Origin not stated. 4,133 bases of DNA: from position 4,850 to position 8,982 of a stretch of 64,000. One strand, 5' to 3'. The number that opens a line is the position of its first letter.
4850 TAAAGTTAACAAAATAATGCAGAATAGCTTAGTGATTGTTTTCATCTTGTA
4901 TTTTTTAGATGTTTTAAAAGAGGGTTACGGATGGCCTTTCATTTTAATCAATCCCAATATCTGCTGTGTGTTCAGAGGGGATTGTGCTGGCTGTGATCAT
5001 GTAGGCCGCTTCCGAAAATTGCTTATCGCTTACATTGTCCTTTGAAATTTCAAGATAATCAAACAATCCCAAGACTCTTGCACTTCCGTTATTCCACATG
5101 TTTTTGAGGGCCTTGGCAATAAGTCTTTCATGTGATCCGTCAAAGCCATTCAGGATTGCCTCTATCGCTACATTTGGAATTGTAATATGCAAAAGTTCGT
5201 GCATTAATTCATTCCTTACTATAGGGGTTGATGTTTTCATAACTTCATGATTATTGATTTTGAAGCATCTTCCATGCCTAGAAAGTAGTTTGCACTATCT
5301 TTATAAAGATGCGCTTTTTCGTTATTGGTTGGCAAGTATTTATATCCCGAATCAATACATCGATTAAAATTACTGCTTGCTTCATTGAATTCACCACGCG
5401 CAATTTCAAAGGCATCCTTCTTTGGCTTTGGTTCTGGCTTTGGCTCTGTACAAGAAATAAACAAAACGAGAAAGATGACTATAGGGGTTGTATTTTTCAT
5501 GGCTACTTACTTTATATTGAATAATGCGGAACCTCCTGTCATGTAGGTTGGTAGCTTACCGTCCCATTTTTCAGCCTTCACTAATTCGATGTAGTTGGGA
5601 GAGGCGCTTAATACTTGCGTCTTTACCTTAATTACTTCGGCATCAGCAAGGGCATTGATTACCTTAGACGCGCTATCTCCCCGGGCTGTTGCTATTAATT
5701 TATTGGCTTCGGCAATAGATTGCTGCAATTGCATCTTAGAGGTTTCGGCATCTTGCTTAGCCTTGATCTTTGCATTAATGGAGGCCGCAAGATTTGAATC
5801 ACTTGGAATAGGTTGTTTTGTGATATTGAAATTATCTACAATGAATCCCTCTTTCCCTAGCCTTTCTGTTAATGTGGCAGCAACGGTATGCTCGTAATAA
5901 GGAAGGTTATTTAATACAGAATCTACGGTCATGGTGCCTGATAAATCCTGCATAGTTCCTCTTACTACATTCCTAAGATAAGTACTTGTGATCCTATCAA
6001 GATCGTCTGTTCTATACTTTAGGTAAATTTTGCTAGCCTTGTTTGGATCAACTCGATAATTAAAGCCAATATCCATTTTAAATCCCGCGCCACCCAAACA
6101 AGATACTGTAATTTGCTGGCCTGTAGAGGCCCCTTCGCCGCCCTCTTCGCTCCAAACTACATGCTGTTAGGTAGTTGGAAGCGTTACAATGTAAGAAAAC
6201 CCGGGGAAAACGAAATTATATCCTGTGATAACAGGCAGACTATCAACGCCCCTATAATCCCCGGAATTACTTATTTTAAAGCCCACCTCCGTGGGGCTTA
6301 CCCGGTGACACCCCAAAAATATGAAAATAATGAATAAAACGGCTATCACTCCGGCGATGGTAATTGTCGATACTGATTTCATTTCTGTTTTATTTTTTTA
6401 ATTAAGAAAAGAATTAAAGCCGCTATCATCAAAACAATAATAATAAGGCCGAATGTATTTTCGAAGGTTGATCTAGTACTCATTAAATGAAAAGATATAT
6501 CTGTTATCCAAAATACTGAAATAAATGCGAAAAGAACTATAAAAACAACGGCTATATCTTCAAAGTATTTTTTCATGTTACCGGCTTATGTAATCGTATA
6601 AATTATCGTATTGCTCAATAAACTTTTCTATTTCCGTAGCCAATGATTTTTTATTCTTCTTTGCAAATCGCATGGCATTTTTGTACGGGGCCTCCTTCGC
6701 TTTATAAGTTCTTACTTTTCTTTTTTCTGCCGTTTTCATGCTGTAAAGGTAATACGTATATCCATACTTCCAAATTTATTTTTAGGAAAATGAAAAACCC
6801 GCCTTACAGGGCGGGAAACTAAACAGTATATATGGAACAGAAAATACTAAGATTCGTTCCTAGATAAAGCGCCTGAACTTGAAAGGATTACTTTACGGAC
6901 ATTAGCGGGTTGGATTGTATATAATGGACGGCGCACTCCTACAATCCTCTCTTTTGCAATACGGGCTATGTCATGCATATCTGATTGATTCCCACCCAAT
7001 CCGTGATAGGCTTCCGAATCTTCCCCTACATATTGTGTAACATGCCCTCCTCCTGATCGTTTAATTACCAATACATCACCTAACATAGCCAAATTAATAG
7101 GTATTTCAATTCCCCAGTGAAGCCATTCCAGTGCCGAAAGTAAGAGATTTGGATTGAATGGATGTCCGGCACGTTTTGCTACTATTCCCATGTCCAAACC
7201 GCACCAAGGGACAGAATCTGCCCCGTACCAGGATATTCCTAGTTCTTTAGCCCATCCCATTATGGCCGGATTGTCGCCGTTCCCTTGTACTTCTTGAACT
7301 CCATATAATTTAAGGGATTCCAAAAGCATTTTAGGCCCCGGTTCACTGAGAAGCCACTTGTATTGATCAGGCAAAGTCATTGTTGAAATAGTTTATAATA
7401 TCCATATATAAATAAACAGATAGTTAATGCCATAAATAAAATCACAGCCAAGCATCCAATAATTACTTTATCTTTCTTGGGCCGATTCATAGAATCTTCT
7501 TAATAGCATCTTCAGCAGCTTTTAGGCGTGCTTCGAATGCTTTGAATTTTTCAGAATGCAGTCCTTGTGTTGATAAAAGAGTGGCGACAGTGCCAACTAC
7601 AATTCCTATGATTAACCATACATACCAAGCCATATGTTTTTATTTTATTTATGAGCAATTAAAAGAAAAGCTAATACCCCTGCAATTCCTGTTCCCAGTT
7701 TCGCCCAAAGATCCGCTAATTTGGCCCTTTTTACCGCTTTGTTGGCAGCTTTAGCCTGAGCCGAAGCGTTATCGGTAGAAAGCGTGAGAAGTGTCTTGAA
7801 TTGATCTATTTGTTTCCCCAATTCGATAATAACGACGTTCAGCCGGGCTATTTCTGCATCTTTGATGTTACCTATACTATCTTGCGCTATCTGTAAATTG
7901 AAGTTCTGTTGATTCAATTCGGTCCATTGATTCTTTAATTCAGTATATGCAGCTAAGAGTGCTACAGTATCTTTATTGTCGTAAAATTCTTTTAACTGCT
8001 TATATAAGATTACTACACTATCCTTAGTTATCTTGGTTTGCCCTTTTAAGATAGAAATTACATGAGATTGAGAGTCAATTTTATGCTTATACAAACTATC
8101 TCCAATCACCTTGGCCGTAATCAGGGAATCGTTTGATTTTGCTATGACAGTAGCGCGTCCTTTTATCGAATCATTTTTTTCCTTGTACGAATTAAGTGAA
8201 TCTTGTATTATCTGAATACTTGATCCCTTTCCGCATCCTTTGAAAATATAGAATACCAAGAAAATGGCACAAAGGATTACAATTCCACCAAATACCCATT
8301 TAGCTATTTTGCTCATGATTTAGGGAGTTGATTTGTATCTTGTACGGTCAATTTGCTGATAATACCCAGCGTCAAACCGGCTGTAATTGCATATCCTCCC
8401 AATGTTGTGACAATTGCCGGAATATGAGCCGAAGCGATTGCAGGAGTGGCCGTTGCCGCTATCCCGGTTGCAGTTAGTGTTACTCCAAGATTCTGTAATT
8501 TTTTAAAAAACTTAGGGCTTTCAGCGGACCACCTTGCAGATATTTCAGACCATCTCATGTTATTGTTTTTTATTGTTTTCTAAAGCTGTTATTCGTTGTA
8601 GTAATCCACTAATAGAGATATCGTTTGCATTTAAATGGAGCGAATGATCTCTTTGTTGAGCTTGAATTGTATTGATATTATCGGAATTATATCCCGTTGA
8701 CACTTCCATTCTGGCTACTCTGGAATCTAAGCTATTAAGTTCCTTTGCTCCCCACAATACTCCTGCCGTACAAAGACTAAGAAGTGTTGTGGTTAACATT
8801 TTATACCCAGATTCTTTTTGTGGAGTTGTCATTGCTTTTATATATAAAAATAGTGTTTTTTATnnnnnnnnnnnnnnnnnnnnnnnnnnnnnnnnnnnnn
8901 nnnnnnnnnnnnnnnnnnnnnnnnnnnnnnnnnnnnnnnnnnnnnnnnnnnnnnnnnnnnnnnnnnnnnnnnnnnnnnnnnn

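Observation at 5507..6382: SPFH/band-7 gene interrupted by a single in-frame TAA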

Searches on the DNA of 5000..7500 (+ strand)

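Call 8: search_dna_similar(query=window:5000-7500:+, collection=phages, mode=distant, max_rows=30)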
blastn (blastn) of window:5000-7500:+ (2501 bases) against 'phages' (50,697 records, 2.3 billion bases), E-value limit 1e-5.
No match.
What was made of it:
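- Closest known: Phage-encoded SPFH/prohibitin-family lipoproteins. Different: No cultured phage shows DNA-level similarity (call 8).
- Tried and rejected: DNA similarity of 5000-7500 to cultured phages (blastn, call 8): no match, so there is no annotated close relative.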

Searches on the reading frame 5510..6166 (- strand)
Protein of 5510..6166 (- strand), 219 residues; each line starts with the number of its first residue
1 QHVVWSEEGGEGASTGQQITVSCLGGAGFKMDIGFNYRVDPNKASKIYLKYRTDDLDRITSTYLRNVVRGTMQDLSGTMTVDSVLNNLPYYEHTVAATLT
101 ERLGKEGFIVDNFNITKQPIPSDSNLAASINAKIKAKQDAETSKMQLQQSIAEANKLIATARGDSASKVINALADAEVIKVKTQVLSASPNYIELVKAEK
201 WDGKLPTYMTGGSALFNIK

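Call 4: search_protein_families(library=pfam, proteins=[window:5510-6166:-], max_evalue=1)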
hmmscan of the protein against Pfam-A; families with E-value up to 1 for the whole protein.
seq(219 aa): 1 family
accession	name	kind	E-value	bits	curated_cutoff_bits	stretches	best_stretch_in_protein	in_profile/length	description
PF01145.31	Band_7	-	5.7e-13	49.7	23.6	1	21-154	52-172/176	SPFH domain / Band 7 family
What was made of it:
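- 5705..6304 (-): SPFH domain (aa 27-226); the stop lies inside it, between two beta-strands. Pfam alignment (call 4).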

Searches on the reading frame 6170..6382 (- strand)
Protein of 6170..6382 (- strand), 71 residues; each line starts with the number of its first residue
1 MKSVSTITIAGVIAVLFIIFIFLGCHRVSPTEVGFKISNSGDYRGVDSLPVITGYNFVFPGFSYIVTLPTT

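Call 4: search_protein_families(library=pfam, proteins=[window:6170-6382:-], max_evalue=1)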
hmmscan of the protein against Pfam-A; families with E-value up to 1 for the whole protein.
seq(71 aa): 1 family
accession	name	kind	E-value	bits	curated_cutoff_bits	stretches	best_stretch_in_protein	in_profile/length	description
PF10939.13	DUF2631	-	0.11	12.7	25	1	5-27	31-53/66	Protein of unknown function (DUF2631)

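Call 43: list_cluster_members(proteins=[window:6170-6382:-, P0058, window:5510-6076:-])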
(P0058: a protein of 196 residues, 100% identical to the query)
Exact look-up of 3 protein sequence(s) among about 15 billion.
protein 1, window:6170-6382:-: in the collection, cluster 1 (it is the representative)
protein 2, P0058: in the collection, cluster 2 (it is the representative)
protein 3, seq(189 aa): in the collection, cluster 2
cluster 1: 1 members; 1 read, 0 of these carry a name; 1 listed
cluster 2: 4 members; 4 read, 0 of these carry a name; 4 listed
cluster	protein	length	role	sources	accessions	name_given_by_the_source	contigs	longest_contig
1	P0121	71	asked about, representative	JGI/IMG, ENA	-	-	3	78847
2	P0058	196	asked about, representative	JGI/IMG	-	-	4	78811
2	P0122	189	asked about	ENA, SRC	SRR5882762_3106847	-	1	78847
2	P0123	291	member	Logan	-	-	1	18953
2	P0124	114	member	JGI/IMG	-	-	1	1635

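Call 45: find_encoding_contigs(protein=P0123, flank=10000, max_places=5)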
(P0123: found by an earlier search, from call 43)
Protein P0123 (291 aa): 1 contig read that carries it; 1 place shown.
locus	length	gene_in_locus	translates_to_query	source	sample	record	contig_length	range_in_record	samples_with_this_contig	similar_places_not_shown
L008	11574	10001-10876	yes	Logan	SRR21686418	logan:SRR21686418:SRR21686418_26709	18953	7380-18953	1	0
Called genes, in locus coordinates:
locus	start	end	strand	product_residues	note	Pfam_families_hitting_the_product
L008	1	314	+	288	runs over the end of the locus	-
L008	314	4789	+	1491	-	PF13472:Lipase_GDSL_2 (faint)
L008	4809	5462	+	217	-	-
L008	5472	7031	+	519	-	PF25390:WD40_RLD (weak), PF22352:K319L-like_PKD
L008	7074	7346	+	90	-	-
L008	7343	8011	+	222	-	-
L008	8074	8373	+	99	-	-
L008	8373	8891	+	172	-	-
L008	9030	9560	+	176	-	-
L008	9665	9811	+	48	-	-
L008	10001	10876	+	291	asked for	PF01145:Band_7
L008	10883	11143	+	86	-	-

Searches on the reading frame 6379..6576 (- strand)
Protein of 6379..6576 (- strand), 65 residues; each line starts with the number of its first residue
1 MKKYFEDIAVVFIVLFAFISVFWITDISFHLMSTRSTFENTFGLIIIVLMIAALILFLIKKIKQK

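Call 27: search_protein_families(library=phrogs, proteins=[window:6379-6576:-], max_evalue=0.01)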
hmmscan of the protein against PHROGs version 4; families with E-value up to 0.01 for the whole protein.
window:6379-6576:- (65 aa): 0 families

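Call 28: search_protein_families(library=pfam, proteins=[window:6379-6576:-], max_evalue=0.01)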
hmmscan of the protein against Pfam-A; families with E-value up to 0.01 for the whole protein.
window:6379-6576:- (65 aa): 1 family
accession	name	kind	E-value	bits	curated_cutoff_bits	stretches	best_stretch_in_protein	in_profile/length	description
PF22571.1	LiaI-LiaF-TM_PspC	-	0.00023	21.4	27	1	7-63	80-137/142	PspC transmembrane region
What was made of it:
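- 6379..6576 (-): 65-aa two-TM protein whose stop overlaps the SPFH start (ATGA). It is a conserved upstream partner of the SPFH gene. Weak PspC-TM hit, 2e-4, below the cutoff (call 28)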

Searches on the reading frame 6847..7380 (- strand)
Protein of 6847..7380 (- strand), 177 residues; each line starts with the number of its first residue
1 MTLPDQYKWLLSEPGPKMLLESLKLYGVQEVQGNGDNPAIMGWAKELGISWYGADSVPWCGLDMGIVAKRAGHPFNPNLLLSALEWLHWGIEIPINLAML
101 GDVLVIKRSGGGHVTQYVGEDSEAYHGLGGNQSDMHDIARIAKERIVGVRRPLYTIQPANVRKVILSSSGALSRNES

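Call 27: search_protein_families(library=phrogs, proteins=[window:6847-7380:-], max_evalue=0.01)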
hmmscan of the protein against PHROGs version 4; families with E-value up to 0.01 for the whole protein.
window:6847-7380:- (177 aa): 1 family
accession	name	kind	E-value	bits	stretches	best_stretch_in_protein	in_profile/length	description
phrog_1259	-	tail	1.7e-21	76.7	1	15-160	988-1137/1179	baseplate hub subunit and tail lysozyme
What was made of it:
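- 6847..7380 (-): TIGR02594-family protein, the likely cell-wall hydrolase (endolysin) of the lysis region. Call 27 (match to the lysozyme end of phrog_1259)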

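Call 28: search_protein_families(library=pfam, proteins=[window:6847-7380:-], max_evalue=0.01)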
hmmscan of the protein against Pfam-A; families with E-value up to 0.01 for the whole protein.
window:6847-7380:- (177 aa): 0 families

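Call 31: search_protein_families(library=ncbifam, proteins=[window:6847-7380:-], max_evalue=0.01)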
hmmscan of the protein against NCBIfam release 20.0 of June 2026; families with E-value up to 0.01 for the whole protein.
window:6847-7380:- (177 aa): 1 family
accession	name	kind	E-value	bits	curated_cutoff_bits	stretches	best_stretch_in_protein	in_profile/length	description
TIGR02594.1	TIGR02594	subfamily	1.4e-24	86.8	70.55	1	18-150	2-131/132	TIGR02594 family protein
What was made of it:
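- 6847..7380 (-): Call 31 (86.8 bits against a cutoff of 70.55).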

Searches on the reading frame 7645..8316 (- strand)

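Call 27: search_protein_families(library=phrogs, proteins=[window:7645-8316:-], max_evalue=0.01)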
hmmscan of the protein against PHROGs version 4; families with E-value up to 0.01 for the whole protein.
window:7645-8316:- (223 aa): 1 family
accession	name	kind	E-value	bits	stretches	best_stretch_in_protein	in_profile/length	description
phrog_3906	-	unknown function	0.00098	19.5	1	46-135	28-115/270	-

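Call 28: search_protein_families(library=pfam, proteins=[window:7645-8316:-], max_evalue=0.01)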
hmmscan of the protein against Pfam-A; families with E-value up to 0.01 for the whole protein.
window:7645-8316:- (223 aa): 0 families

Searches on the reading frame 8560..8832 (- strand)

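Call 27: search_protein_families(library=phrogs, proteins=[window:8560-8832:-], max_evalue=0.01)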
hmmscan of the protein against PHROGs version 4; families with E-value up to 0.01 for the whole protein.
window:8560-8832:- (90 aa): 0 families

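Call 28: search_protein_families(library=pfam, proteins=[window:8560-8832:-], max_evalue=0.01)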
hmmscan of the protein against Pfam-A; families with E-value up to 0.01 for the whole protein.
window:8560-8832:- (90 aa): 1 family
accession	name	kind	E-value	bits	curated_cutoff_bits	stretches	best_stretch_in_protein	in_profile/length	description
PF04912.19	Dynamitin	-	0.0073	16.1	31.8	1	10-67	197-254/396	Dynamitin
